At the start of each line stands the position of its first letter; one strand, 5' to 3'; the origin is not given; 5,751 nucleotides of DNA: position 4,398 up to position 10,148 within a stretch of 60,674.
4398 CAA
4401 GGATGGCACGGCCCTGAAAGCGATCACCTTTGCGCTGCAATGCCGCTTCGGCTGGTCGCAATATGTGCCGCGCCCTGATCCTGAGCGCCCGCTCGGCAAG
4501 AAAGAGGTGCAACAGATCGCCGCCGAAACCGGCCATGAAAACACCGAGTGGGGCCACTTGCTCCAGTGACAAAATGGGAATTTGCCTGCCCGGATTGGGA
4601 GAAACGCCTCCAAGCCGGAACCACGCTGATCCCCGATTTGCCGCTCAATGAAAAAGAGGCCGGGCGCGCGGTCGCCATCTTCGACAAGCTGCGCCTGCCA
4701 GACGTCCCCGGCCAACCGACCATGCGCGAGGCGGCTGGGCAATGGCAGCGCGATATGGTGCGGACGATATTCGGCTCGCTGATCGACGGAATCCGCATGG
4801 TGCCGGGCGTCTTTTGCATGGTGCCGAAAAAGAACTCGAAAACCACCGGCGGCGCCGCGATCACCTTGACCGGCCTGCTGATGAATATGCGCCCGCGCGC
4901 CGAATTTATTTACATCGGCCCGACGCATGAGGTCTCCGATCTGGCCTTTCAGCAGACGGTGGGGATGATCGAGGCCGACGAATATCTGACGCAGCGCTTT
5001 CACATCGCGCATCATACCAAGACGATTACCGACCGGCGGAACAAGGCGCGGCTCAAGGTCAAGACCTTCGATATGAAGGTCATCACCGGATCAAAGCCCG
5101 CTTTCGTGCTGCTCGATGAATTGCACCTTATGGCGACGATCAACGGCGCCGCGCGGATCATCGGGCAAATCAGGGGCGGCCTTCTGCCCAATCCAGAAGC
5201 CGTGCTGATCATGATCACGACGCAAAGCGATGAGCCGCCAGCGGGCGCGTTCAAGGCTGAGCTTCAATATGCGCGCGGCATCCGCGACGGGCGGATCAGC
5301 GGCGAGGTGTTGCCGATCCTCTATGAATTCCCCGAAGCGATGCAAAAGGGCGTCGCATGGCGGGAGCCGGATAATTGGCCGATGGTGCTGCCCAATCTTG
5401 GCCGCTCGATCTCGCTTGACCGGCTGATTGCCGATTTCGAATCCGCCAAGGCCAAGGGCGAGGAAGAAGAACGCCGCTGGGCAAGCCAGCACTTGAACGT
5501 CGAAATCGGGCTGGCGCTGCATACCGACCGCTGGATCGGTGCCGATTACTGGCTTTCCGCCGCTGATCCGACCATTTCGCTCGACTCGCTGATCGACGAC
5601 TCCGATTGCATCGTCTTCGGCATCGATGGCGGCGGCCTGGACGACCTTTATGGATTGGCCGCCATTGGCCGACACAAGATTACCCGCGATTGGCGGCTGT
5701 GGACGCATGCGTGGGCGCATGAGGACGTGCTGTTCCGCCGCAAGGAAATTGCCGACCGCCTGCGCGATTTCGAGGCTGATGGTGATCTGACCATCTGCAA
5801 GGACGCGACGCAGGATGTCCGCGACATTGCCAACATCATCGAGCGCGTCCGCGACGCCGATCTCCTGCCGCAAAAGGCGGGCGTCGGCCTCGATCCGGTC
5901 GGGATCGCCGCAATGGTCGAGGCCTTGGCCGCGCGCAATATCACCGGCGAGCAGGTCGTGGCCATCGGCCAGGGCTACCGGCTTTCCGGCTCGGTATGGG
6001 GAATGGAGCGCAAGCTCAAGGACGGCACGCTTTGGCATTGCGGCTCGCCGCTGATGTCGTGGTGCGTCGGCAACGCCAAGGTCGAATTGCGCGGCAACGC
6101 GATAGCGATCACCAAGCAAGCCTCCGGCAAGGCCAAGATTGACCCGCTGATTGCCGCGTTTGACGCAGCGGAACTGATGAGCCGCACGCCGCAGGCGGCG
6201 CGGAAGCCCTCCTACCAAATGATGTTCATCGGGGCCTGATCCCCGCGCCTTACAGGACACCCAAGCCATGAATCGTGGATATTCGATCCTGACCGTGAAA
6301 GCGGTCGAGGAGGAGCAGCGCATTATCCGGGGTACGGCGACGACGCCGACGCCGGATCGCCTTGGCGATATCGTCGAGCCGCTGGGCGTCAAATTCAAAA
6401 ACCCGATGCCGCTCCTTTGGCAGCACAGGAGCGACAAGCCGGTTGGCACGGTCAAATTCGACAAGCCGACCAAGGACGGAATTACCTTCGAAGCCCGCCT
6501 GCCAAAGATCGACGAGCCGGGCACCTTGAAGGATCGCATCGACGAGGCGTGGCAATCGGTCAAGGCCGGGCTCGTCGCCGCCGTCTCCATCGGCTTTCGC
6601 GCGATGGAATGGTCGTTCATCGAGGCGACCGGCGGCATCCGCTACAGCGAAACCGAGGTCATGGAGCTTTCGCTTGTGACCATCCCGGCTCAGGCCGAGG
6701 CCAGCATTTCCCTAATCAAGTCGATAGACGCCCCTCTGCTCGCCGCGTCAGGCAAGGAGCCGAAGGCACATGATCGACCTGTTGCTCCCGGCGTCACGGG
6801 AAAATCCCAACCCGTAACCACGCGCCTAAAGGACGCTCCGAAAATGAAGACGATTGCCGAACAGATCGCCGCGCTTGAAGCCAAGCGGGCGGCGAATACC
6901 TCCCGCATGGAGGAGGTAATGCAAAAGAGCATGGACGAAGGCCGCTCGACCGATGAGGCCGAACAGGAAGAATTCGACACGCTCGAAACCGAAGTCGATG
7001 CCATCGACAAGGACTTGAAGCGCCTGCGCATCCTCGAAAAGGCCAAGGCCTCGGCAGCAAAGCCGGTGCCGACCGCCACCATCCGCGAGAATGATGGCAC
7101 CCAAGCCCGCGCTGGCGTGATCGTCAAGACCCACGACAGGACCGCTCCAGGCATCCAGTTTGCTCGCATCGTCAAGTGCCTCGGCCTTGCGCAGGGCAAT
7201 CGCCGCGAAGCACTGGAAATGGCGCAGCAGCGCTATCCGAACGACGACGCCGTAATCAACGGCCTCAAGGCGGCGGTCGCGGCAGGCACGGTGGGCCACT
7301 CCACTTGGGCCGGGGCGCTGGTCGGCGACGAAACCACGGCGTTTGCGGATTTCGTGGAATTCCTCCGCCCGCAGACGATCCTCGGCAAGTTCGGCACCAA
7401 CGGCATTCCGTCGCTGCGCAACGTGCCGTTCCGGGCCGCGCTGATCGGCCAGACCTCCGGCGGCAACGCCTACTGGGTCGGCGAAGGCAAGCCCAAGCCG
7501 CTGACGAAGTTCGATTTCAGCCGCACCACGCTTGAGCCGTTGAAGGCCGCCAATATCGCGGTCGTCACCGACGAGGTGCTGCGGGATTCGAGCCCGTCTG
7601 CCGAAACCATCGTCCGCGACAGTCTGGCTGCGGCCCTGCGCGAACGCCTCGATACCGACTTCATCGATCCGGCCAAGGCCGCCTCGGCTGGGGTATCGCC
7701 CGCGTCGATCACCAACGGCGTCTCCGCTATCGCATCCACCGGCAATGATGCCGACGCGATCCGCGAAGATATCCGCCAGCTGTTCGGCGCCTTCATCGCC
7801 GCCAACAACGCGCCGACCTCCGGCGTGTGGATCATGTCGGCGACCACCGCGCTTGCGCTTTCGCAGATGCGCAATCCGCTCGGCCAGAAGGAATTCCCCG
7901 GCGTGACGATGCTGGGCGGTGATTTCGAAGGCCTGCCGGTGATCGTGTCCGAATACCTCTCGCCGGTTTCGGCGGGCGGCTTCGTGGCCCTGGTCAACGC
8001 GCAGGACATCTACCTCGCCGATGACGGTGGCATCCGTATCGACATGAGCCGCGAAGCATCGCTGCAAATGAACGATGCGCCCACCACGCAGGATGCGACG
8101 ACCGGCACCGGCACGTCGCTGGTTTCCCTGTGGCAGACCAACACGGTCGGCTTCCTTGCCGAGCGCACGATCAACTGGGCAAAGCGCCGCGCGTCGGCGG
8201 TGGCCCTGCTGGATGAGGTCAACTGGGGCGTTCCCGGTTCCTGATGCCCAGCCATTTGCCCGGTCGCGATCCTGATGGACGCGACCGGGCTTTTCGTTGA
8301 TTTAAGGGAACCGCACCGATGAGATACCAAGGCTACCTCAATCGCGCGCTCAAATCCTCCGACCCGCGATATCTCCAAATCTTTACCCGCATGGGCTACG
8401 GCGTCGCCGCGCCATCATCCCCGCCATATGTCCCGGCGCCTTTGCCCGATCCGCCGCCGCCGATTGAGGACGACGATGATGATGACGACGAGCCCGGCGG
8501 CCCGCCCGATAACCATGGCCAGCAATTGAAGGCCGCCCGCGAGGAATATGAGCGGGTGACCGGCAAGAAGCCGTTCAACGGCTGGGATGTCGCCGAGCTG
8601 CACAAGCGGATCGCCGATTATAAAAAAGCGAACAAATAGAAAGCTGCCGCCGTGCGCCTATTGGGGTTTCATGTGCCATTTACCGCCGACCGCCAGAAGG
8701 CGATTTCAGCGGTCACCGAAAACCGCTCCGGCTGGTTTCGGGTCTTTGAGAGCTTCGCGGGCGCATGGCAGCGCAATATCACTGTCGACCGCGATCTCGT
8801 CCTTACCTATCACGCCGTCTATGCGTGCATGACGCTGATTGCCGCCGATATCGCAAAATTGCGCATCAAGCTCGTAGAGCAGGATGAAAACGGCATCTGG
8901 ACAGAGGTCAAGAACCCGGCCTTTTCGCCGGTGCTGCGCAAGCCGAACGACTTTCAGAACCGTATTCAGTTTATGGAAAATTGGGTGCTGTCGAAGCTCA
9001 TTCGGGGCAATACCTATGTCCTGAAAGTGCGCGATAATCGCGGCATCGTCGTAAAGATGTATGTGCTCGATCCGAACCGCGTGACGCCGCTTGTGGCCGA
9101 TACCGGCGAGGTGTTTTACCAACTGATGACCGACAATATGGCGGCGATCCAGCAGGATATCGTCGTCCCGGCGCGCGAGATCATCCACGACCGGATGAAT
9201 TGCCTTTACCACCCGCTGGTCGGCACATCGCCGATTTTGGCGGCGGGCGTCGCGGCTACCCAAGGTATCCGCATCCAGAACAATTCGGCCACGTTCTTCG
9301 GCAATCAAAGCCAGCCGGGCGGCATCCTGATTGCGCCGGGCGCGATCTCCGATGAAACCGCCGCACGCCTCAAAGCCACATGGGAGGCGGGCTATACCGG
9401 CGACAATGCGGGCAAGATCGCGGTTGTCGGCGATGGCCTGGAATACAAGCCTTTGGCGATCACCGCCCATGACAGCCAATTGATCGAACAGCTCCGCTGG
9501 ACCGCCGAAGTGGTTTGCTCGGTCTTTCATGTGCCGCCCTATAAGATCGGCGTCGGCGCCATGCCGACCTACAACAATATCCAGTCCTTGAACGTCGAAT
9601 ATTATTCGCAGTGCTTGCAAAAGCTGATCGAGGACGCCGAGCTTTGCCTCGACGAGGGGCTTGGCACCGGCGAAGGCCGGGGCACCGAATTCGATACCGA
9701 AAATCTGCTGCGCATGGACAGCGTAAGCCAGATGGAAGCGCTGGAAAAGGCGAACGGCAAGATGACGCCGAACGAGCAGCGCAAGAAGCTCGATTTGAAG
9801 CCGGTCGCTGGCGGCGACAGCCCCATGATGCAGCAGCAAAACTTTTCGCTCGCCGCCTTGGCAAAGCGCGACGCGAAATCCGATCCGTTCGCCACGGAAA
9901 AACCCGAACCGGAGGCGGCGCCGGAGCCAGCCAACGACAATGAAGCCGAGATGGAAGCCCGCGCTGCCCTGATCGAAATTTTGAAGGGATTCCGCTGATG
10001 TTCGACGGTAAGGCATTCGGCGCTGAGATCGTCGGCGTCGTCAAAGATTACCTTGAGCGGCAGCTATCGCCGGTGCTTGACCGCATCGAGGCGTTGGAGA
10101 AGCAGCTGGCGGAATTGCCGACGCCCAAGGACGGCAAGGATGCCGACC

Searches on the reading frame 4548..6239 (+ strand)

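Call 65: search_protein_families(library=phrogs, proteins=[window:4548-6239:+], max_evalue=0.00001)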
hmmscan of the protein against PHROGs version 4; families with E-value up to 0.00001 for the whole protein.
window:4548-6239:+ (563 aa): 6 families
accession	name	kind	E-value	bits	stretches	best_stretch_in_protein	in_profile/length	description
phrog_9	-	head and packaging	7.8e-104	350.1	1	33-557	180-676/812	terminase large subunit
phrog_2699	-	head and packaging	7.8e-57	193.5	1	239-552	2-301/315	terminase large subunit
phrog_7622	-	head and packaging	3.4e-41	142.3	1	9-224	4-220/224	terminase large subunit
phrog_35587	-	head and packaging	2e-39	136.5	1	175-361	5-191/191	terminase large subunit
phrog_11206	-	unknown function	2.7e-19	70.3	1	9-99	4-95/101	-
phrog_7331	-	head and packaging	1.2e-14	54.9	1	454-553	4-101/113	terminase large subunit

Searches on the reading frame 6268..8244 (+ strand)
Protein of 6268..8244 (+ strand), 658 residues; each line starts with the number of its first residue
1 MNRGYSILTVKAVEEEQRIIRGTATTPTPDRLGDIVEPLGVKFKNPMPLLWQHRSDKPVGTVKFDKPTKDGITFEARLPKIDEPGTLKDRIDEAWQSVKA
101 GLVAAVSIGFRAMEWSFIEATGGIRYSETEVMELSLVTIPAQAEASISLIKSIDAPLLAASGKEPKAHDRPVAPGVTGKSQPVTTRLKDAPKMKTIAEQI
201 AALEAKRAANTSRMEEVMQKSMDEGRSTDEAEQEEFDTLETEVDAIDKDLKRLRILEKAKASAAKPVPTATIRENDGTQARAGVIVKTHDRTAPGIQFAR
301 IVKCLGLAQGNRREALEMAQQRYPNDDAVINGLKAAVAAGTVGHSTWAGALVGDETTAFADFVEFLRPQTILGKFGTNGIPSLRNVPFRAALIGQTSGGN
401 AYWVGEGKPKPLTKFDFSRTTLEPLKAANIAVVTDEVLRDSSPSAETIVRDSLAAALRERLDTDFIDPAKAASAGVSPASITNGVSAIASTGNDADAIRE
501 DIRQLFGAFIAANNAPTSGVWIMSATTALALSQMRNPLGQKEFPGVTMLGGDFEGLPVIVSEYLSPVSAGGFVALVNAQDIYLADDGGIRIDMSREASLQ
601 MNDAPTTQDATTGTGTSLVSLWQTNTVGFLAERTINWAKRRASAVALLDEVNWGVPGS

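Call 65: search_protein_families(library=phrogs, proteins=[window:6268-8244:+], max_evalue=0.00001)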
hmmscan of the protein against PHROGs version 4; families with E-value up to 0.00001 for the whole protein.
window:6268-8244:+ (658 aa): 9 families
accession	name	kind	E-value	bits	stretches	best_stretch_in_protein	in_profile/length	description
phrog_617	-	head and packaging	1.5e-170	570.2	1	2-653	10-626/626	major head protein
phrog_6538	-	unknown function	2.3e-64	217.6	1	460-655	4-189/193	-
phrog_10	-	head and packaging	4.2e-49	169.2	1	160-656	252-641/752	major head protein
phrog_26508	-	unknown function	9.6e-47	159.3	1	511-655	2-140/144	-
phrog_80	-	head and packaging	2.9e-33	117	1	8-339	224-474/607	head maturation protease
phrog_13361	-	unknown function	1.9e-26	93.5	1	2-122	4-125/132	-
phrog_30146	-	unknown function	9.6e-18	65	1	2-63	4-65/79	-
phrog_2263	-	head and packaging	1.8e-13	51.2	1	49-232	77-264/551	major head protein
phrog_4523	-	head and packaging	3.1e-10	40.4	1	44-255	69-287/644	major head and protease protein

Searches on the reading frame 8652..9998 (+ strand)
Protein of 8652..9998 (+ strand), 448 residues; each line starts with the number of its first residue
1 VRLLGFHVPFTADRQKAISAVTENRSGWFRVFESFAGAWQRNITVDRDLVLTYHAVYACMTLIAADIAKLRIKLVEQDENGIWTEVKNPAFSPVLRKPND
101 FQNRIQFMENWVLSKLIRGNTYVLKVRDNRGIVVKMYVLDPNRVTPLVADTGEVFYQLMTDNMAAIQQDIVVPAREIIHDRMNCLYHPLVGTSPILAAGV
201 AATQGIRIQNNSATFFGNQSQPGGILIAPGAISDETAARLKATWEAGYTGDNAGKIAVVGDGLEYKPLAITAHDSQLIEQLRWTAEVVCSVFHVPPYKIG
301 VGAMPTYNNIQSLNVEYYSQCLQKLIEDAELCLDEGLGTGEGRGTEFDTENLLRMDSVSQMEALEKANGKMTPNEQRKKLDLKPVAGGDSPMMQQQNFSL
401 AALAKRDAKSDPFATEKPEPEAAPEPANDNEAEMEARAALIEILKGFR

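Call 65: search_protein_families(library=phrogs, proteins=[window:8652-9998:+], max_evalue=0.00001)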
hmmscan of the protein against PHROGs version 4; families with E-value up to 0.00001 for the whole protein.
window:8652-9998:+ (448 aa): 6 families
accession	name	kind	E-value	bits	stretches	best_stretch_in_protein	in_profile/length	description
phrog_2271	-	head and packaging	1.5e-142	477.1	1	26-429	21-431/859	portal protein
phrog_12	-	head and packaging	1.9e-103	348.6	1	30-429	70-461/646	portal protein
phrog_21454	-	unknown function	7e-70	236.8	1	228-431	4-210/320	-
phrog_9856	-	unknown function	5e-63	213.1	1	23-221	18-220/223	-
phrog_5929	-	head and packaging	2.9e-54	184.8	1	208-416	4-218/228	portal protein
phrog_2662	-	head and packaging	9e-52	177.6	1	34-420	48-441/717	portal protein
